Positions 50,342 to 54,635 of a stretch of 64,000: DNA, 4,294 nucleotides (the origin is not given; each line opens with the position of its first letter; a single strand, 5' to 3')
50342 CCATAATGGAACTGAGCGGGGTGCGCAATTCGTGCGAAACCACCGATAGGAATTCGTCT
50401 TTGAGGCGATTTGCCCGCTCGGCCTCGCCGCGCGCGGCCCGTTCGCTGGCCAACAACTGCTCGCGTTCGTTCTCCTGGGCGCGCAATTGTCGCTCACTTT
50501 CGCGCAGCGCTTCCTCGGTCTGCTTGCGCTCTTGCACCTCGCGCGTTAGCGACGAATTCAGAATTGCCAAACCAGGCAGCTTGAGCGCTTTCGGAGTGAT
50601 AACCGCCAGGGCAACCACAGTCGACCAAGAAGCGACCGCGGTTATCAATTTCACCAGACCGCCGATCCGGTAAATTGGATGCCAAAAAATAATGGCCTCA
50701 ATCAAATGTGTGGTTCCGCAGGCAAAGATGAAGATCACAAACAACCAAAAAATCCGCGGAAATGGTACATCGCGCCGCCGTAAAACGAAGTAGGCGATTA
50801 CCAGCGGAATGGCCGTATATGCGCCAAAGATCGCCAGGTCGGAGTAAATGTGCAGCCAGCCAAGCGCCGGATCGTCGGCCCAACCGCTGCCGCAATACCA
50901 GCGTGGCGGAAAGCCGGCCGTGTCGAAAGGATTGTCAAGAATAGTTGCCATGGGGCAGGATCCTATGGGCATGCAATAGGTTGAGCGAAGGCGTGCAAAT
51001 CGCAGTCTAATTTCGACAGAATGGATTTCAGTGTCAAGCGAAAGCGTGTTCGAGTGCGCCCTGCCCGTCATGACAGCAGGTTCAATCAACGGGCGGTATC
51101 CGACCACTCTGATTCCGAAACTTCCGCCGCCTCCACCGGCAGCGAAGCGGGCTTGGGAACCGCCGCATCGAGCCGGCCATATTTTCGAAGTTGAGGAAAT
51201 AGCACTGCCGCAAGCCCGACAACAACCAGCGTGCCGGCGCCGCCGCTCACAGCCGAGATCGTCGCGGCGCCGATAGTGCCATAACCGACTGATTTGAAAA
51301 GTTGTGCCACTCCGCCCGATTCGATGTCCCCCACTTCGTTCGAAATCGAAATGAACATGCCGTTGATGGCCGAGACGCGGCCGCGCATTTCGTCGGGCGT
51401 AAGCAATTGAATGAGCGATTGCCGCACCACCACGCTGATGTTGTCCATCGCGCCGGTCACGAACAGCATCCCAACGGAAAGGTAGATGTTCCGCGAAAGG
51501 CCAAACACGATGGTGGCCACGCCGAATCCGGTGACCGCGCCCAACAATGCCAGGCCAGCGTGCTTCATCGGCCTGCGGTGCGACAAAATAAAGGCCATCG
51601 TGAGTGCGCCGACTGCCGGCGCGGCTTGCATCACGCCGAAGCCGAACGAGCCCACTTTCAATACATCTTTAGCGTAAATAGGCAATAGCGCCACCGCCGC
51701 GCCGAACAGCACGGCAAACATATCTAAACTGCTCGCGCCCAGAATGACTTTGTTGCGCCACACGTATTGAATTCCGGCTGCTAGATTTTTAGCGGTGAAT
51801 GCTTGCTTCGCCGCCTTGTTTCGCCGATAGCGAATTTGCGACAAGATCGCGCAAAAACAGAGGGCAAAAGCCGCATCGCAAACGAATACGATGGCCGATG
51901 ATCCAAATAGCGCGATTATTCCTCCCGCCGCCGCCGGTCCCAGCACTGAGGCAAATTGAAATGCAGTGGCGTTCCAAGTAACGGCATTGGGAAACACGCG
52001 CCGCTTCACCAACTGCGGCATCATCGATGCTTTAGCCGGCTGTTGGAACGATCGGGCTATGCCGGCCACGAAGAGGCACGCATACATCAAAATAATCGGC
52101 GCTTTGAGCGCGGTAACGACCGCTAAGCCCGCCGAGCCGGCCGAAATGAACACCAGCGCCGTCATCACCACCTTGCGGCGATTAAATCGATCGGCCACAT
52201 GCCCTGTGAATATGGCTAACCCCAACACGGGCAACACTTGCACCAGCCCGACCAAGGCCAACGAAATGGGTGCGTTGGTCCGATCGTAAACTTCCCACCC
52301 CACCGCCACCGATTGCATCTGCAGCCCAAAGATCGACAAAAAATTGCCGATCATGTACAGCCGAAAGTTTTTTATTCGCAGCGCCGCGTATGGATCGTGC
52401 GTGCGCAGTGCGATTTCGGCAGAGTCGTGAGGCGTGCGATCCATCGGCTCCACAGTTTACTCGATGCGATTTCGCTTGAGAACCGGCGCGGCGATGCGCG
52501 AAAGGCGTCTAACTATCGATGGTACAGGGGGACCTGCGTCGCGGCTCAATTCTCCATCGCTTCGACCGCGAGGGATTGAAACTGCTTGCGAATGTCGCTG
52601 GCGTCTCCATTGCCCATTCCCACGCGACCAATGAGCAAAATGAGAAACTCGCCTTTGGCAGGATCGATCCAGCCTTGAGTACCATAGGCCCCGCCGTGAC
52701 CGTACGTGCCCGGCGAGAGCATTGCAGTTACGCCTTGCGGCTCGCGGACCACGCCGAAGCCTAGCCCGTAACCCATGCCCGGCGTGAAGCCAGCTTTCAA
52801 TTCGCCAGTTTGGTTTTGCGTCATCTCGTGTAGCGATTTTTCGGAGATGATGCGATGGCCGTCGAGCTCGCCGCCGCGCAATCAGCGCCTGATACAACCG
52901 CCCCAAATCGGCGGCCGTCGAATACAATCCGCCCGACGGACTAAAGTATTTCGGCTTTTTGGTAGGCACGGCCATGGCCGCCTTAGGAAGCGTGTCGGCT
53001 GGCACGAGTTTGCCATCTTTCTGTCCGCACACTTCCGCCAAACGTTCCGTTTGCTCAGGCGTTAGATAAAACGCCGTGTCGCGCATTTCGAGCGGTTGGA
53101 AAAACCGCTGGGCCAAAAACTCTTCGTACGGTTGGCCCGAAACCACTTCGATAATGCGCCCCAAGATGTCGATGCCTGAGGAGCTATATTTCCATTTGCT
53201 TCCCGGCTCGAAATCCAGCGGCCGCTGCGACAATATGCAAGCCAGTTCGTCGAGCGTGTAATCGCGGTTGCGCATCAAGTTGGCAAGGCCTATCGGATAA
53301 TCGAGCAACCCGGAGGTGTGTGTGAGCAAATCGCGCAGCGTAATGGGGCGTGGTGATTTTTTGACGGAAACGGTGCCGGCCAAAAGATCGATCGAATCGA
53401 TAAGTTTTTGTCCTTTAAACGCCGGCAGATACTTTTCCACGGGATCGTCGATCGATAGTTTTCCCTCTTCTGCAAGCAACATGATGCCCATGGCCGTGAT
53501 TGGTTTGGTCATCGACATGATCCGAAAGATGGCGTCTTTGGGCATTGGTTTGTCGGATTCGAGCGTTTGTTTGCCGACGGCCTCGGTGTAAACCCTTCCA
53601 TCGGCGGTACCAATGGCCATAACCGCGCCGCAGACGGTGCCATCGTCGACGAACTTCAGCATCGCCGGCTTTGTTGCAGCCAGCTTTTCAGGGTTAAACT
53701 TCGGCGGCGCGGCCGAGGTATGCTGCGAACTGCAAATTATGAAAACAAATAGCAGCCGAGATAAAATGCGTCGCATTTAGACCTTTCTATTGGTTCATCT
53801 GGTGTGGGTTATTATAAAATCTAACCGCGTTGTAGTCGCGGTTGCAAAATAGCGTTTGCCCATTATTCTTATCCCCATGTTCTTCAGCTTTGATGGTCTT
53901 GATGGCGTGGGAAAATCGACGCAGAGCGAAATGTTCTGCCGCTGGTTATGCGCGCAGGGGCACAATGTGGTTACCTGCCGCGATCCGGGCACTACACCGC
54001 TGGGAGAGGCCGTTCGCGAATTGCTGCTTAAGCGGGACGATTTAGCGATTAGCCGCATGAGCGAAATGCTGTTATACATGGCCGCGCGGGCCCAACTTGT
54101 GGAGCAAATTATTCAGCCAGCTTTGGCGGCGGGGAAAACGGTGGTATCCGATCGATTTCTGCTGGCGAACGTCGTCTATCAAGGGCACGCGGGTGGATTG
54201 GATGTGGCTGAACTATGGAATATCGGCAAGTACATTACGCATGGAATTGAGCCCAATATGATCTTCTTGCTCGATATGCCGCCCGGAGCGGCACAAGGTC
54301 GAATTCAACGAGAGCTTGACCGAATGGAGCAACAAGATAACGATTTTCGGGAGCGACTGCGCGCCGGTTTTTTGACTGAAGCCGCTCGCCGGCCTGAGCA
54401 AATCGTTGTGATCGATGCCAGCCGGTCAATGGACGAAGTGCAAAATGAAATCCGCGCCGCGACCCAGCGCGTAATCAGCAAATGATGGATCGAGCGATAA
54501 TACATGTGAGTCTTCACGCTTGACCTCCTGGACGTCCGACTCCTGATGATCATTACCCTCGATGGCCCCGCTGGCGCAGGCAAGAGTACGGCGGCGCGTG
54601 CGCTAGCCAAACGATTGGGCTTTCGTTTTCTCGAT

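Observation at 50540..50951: Histidine kinase with an ETR1-type ethylene-binding-domain-like membrane sensor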

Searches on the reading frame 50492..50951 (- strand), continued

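Call 52: fold_search(model_id=the predicted structure, library=pdb)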
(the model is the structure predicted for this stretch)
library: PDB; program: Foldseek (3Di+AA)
matches with E <= 10: 139; with E <= 0.001: 0
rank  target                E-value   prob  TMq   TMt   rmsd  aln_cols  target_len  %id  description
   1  6nbq_G                7.0e-01  0.28  0.27  0.20  15.8       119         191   15  T.elongatus NDH (data-set 1) (released 2019-02-27)
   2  8e9g_J                8.7e-01  0.75  0.36  0.24   4.2        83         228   13  Mycobacterial respiratory complex I with both quinone positions modelled (released 2022-10-12)
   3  9jj3_A                9.7e-01  0.51  0.35  0.19  11.8       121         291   15  Cryo-EM structure of human ZnT4 D150N/D281N (released 2025-06-04)
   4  8e9i_J                1.2e+00  0.63  0.36  0.24   4.1        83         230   13  Mycobacterial respiratory complex I, semi-inserted quinone (released 2022-10-12)
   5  6hum_G                1.7e+00  0.20  0.27  0.22  16.2       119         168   13  Structure of the photosynthetic complex I from Thermosynechococcus elongatus (released 2019-01-09)
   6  9umg_E                2.0e+00  0.51  0.47  0.19  26.9       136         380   15  Cryo-EM structure of VTC complex(Vtc5/Vtc4/Vtc3/Vtc1) (released 2026-01-21)
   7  6tz4_02               2.1e+00  0.41  0.37  0.29  27.6       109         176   11  CryoEM reconstruction of membrane-bound ESCRT-III filament composed of CHMP1B+IST1 (right-handed) (released 2020-04-08)
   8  2v0o_B                2.1e+00  0.30  0.35  0.20  19.1        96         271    8  FCHO2 F-BAR domain (released 2007-06-26)
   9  6khi_G                2.1e+00  0.16  0.27  0.23  16.1       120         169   13  Supercomplex for cylic electron transport in cyanobacteria (released 2020-02-12)
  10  2ch7_A                2.3e+00  0.38  0.34  0.16  21.7        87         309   14  Crystal structure of the cytoplasmic domain of a bacterial chemoreceptor from Thermotoga maritima (released 2006-04-18)
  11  7y5g_A                2.3e+00  0.23  0.37  0.20   9.1       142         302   13  Cryo-EM structure of a eukaryotic ZnT8 in the presence of zinc (released 2022-12-14)
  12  8i6v_D                2.3e+00  0.21  0.34  0.10   7.0       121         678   17  Cryo-EM structure of the polyphosphate polymerase VTC complex(Vtc4/Vtc3/Vtc1) (released 2023-03-01)
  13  6ssi_C                2.3e+00  0.16  0.28  0.16   9.8       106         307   10  Structure of the pentameric ligand-gated ion channel ELIC in complex with a PAM nanobody (released 2020-02-12)
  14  7ar7_K                2.4e+00  0.35  0.38  0.52   4.6        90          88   17  Cryo-EM structure of Arabidopsis thaliana complex-I (open conformation) (released 2022-03-02)
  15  4nqi_B                2.4e+00  0.30  0.44  0.28  30.3       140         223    8  Structure of the N-terminal I-BAR domain (1-259) of D.Discoideum IBARa (released 2014-02-05)
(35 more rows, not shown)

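Call 59: search_dna_similar(query=window:50540-50951:-, collection=plasmids, mode=protein, max_evalue=0.00001, max_rows=40)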
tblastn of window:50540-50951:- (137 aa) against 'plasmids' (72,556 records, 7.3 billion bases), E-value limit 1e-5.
Records with a match: 20; places in all: 23; records where one place covers at least 80% of the query: 18.
Best place of each record, by identity: <60% 20.
By first word of the organism name: Azospirillum 7; Acaryochloris 3; Novosphingobium 2; Rhodovastum 2; Pseudanabaena 1; Rhizobium 1; Kovacikia 1; Eleftheria 1; Blastomonas 1; Deinococcus 1.
By predicted mobility (MOB-suite, as given by PLSDB): non-mobilizable 12; mobilizable 5; conjugative 3.
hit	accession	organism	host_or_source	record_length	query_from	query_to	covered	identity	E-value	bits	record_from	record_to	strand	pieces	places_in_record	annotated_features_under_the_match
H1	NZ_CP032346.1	Azospirillum brasilense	soil sample,Agricultural field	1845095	9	137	94%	46.2%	1e-22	99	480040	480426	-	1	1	record has no annotation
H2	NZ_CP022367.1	Azospirillum sp. TSH58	single cell,paddy soils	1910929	9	137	94%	45.5%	2e-21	96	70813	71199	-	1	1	record has no annotation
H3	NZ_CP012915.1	Azospirillum brasilense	Digitaria eriantha,microbe,root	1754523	9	137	94%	45.5%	2e-21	96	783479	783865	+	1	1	none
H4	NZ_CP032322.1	Azospirillum argentinense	soil sample,Agricultural field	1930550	9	137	94%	45.5%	2e-21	95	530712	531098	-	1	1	record has no annotation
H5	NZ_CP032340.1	Azospirillum brasilense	soil sample,Agricultural field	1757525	9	137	94%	45.5%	8e-21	94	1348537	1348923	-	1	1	none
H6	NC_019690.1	Pseudanabaena sp. PCC 7367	-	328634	9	135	93%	45.7%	1e-22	99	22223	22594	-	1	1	PAS domain S-box protein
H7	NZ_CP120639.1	Rhizobium sp. 32-5/1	Vicia cracca,cell cilture,root nodule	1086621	9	137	94%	44.7%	1e-24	104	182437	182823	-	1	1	record has no annotation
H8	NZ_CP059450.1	Azospirillum brasilense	Prokaryotes,soil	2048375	9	137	94%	44.7%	3e-21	95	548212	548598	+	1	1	none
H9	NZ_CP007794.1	Azospirillum argentinense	Triticum aestivum L.,Root,wheat ...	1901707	9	137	94%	44.7%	5e-21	94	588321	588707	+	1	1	record has no annotation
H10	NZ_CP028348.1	Novosphingobium sp. THN1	cell culture,surface water of Lake Taihu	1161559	9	137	94%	43.4%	1e-21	96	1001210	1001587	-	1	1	record has no annotation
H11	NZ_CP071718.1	Acaryochloris sp. 'Moss Beach'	culture,intertidal zone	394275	5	137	97%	41.9%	1e-20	94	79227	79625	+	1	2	none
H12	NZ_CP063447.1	Novosphingobium sp. ES2-1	mixed culture,activated sludge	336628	13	137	91%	43.2%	6e-20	91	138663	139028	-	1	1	ATP-binding protein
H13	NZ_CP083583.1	Kovacikia minuta CCNUW1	cell culture,fresh water lake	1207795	9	134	92%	42.9%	7e-21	94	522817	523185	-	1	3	record has no annotation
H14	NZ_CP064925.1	Acaryochloris marina S15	cell culture,surface of Pikea pinnata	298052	5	125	88%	43.8%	2e-20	92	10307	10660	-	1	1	GAF domain-containing hybrid sensor histidine kinase/response ...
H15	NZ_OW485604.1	Rhodovastum atsumiense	-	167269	5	126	89%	41.8%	1e-18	88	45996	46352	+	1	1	PAS domain S-box protein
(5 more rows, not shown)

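Call 60: get_annotated_region(hit=H3, flank=2500)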
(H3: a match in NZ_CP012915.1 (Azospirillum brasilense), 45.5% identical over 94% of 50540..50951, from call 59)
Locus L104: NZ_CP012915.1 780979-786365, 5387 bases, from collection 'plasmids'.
description: Azospirillum brasilense strain Sp 7 plasmid ABSP7_p1, complete sequence
organism: Azospirillum brasilense (NCBI taxid 192)
taxonomy: Bacteria; Pseudomonadota; Alphaproteobacteria; Rhodospirillales; Azospirillaceae; Azospirillum; Azospirillum brasilense
host: -; source: Digitaria eriantha,microbe,root; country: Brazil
typing (MOB-suite, as given by PLSDB): non-mobilizable; replicon rep_cluster_622
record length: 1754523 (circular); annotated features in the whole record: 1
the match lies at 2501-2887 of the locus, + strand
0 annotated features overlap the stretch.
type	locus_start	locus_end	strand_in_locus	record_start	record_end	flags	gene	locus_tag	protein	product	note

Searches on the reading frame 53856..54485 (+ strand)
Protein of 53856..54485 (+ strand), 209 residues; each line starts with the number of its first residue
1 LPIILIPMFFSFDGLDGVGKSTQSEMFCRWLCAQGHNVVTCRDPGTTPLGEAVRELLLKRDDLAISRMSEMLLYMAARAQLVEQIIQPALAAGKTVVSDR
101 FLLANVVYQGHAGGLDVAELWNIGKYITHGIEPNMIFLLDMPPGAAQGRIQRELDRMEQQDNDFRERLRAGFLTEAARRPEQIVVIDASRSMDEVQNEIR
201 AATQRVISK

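Call 70: find_related_loci(query=window:53856-54485:+, collection=genome_contigs, flank=10000)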
Query window:53856-54485:+ (209 aa) in genome_contigs; peptide patterns used: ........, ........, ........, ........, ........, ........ (x = any residue, [..] = any of these).
599 stretches matched a pattern (row limit reached: there are more); 581 encode a relative of the query (tblastn E <= 1e-3); the best 80 are kept; 80 distinct loci.
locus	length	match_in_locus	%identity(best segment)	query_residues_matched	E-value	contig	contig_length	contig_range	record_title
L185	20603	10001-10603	74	8-208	9e-103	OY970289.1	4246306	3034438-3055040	MAG: Pirellulales bacterium isolate MFD05442.bin.c.2 genome assembly, chromosome: 1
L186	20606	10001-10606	72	8-209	2e-99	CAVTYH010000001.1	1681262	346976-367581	MAG: Pirellulales bacterium isolate MFD04944.bin.2.167 genome assembly, contig: contig_23670, whole genome shotgun seque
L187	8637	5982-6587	71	7-208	1e-99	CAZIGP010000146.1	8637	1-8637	MAG TPA_asm: uncultured Pirellulales bacterium isolate SRP237561_co1_37 genome assembly, contig: NODE_16343_length_8637_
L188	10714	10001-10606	67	6-207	2e-91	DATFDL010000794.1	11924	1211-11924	MAG TPA_asm: Pirellulales bacterium isolate SMAG_U8579 k141_1754890, whole genome shotgun sequence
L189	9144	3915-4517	67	8-208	2e-89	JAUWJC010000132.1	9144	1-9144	MAG: Pirellulales bacterium isolate CSMAG_2310 CSMAG_2310_k127_5439345_length_9144_cov_60.9734, whole genome shotgun seq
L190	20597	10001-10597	68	9-207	2e-89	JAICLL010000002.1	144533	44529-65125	MAG: Pirellulales bacterium isolate GZL_HY_2_bin.141 k141_3698288_length_144533_cov_16.9312, whole genome shotgun sequen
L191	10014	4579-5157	69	7-199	5e-89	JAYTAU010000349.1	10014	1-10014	MAG: Planctomycetia bacterium isolate GFS_13968 GFS_13968_348, whole genome shotgun sequence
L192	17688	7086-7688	67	8-208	1e-88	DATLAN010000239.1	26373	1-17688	MAG TPA_asm: Thermoguttaceae bacterium isolate SMAG_U14272 k141_1039563, whole genome shotgun sequence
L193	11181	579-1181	65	5-205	5e-86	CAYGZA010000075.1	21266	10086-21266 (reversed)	MAG TPA_asm: uncultured Planctomycetaceae bacterium isolate ERP119294_co1_481 genome assembly, contig: NODE_3039_length_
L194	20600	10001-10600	65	8-207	6e-86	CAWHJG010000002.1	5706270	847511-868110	MAG: Pirellulales bacterium isolate MFD02840.bin.2.287 genome assembly, contig: contig_3989, whole genome shotgun sequen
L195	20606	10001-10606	65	8-209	7e-86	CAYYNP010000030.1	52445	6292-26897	MAG TPA_asm: uncultured Planctomycetaceae bacterium isolate SRP077602_co5_509 genome assembly, contig: NODE_3003_length_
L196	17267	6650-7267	64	2-207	1e-85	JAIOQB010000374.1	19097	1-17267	MAG: Planctomycetia bacterium isolate LakeFargette_0920_ALND_MAG_62_14 LacPavin_0920_ALND_scaffold_568471, whole genome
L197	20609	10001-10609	66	4-207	2e-85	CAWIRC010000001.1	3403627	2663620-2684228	MAG: Pirellulales bacterium isolate MFD04408.bin.2.94 genome assembly, contig: contig_23218, whole genome shotgun sequen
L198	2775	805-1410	65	6-207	1e-86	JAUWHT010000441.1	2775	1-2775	MAG: Pirellulales bacterium isolate CSMAG_2275 CSMAG_2275_k141_2060619_length_2775_cov_11.9081, whole genome shotgun seq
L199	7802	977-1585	64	7-209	1e-84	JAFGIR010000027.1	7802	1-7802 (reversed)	MAG: Pirellulales bacterium isolate Zod_Metabat.223 k87_604823, whole genome shotgun sequence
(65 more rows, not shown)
